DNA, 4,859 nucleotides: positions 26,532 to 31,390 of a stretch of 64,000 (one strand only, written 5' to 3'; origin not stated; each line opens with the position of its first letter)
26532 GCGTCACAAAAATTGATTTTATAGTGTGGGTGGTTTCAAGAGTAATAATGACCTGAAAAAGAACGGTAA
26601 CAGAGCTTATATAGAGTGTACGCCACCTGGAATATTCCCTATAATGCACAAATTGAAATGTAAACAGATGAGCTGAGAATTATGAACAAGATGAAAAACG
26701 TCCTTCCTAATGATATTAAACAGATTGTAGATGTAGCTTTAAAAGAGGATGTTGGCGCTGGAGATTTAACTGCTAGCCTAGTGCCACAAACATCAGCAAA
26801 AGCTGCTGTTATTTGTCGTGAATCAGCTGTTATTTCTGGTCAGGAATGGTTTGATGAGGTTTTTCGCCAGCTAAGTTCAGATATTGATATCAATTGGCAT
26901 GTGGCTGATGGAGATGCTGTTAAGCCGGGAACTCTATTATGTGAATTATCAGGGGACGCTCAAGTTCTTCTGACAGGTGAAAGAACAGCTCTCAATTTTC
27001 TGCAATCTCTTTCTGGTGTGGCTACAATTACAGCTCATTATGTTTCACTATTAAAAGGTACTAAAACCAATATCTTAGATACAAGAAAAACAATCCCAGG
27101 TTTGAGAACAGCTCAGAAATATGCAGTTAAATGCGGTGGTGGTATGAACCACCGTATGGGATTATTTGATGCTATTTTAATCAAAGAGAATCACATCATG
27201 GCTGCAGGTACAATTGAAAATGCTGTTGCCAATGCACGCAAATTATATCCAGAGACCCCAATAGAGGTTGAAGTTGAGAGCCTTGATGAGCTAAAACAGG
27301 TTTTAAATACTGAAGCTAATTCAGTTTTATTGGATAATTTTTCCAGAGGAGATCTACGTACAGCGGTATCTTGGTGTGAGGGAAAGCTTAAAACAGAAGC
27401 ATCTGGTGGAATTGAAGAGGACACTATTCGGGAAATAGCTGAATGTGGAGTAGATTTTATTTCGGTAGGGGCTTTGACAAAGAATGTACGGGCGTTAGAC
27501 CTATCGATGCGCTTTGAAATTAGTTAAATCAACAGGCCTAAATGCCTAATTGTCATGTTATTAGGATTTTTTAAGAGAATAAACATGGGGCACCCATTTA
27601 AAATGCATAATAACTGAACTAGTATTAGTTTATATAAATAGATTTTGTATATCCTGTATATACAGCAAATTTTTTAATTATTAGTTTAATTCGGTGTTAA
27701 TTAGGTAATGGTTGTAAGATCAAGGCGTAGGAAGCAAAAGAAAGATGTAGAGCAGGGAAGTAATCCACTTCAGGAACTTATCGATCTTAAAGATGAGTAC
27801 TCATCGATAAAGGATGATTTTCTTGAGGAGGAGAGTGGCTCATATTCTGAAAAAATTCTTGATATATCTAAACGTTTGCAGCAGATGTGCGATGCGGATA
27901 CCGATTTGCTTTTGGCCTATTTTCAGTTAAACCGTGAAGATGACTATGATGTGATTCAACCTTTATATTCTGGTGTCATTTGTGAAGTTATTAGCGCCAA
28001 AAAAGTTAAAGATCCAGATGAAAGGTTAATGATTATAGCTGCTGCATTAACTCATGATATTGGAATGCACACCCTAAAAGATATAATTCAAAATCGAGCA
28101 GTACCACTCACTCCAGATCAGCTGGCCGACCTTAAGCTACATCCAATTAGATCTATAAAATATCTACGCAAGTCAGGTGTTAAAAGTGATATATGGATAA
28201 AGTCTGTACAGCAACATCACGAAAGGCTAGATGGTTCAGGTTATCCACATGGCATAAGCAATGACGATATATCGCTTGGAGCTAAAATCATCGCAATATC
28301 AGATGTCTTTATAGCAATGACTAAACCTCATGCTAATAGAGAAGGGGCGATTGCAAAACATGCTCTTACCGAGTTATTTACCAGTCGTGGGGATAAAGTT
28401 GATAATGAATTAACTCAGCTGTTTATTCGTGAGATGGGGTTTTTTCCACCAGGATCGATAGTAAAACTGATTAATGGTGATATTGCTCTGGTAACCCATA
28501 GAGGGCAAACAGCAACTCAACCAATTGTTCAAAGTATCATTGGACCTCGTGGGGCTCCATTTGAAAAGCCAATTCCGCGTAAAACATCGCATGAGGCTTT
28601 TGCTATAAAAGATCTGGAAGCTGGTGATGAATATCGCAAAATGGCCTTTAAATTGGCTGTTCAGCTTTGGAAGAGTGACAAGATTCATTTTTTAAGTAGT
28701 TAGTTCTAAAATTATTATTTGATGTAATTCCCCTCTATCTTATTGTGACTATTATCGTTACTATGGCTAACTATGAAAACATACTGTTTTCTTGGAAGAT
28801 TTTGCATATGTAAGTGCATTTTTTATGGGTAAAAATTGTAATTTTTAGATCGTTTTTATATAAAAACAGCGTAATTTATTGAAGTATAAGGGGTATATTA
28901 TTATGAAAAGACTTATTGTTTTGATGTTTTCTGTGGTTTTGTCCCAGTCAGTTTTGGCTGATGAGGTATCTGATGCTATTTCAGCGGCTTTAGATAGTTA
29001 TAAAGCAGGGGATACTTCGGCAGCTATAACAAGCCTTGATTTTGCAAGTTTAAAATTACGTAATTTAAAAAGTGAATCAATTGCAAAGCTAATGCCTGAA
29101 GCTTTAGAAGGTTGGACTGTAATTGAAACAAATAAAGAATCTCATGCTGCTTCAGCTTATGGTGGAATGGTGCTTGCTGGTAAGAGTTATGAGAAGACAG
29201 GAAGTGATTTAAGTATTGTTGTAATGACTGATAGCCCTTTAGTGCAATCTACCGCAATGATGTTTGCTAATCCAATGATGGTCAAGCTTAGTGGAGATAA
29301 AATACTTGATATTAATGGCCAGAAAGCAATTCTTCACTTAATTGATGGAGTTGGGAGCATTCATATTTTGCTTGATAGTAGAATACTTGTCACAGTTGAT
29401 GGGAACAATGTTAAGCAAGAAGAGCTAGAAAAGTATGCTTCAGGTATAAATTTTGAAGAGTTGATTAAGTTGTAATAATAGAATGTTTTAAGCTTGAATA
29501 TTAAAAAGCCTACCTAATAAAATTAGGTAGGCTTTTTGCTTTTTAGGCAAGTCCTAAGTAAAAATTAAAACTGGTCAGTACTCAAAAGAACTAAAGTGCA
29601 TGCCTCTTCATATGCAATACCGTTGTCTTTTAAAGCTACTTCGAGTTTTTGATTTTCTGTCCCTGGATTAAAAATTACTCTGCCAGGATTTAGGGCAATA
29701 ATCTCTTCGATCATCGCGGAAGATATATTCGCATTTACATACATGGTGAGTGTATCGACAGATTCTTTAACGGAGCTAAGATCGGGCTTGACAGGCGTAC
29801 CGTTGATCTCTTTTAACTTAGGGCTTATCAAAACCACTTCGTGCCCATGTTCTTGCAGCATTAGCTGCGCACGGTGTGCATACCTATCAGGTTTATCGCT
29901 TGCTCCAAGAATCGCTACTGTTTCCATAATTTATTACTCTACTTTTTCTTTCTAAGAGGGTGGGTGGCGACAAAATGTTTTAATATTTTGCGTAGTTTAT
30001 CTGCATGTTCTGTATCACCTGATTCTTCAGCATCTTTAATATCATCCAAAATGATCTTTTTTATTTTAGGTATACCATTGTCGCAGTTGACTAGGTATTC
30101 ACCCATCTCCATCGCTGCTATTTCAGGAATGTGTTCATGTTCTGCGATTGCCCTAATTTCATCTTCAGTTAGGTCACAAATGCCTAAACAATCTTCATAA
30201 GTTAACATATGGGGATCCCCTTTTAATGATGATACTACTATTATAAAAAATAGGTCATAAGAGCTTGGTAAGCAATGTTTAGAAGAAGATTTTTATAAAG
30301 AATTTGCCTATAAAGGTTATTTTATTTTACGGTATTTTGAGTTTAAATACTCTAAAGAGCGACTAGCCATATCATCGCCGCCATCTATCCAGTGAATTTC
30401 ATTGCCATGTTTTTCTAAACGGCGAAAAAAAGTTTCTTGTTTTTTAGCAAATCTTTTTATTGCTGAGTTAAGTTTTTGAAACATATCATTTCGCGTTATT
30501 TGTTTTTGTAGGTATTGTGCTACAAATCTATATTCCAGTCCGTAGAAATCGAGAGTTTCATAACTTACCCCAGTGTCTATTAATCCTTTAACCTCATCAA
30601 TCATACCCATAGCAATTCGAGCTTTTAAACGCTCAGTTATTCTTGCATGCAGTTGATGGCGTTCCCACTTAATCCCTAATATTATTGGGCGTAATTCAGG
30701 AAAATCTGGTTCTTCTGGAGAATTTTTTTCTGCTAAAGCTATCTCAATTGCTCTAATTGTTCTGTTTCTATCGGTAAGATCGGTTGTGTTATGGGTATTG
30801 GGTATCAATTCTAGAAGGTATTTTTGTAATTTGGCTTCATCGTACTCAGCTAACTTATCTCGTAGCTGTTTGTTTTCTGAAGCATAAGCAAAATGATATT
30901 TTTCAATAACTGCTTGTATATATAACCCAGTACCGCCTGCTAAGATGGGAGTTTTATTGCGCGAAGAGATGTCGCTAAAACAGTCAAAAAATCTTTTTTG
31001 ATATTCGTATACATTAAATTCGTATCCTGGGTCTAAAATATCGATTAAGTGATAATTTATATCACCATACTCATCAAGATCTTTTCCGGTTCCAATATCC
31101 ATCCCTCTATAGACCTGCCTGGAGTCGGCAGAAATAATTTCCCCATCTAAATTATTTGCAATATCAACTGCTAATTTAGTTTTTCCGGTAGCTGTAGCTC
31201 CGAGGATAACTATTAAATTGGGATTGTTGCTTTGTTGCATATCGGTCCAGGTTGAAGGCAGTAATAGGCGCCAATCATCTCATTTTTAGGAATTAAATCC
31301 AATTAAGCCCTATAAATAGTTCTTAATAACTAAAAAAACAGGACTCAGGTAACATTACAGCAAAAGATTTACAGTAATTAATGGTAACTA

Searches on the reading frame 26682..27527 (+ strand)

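Call 5: search_protein_families(library=pfam, proteins=[window:26682-27527:+], max_evalue=0.001)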
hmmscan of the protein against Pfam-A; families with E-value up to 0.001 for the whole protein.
window:26682-27527:+ (281 aa): 2 families
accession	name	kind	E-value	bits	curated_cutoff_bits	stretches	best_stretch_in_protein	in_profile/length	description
PF01729.25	QRPTase_C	-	1.6e-59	200.9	23.1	1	113-277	1-169/169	Quinolinate phosphoribosyl transferase, C-terminal domain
PF02749.22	QRPTase_N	-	4.3e-20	72.2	27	1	28-111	1-82/82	Quinolinate phosphoribosyl transferase, N-terminal domain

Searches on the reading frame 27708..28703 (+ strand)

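Call 73: search_protein_families(library=pfam, proteins=[window:27708-28703:+], max_evalue=0.00001)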
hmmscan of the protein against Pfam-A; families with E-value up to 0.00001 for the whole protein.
window:27708-28703:+ (331 aa): 2 families
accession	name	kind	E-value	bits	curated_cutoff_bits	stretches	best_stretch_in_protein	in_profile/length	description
PF13487.12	HD_5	-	3.8e-21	76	27.2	1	92-235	25-170/170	HD domain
PF01966.28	HD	-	1.1e-07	32.5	22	1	103-204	21-116/116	HD domain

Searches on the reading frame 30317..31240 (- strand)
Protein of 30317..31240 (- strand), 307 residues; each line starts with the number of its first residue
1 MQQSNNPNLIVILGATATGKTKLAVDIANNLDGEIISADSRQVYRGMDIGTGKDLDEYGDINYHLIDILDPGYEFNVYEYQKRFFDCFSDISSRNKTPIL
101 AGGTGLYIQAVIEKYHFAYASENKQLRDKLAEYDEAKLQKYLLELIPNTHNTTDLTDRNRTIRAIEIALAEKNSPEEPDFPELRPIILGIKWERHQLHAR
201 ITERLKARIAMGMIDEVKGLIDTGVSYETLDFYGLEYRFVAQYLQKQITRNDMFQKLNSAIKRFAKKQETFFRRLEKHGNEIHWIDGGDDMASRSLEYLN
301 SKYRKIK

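Call 73: search_protein_families(library=pfam, proteins=[window:30317-31240:-], max_evalue=0.00001)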
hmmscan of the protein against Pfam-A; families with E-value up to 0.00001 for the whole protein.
window:30317-31240:- (307 aa): 2 families
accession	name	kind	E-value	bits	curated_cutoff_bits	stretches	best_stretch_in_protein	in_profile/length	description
PF01715.23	IPPT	-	4.8e-60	203.7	23.6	1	42-274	1-242/243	IPP transferase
PF01745.22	IPT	-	1.3e-06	28.4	20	1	8-56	2-50/233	Isopentenyl transferase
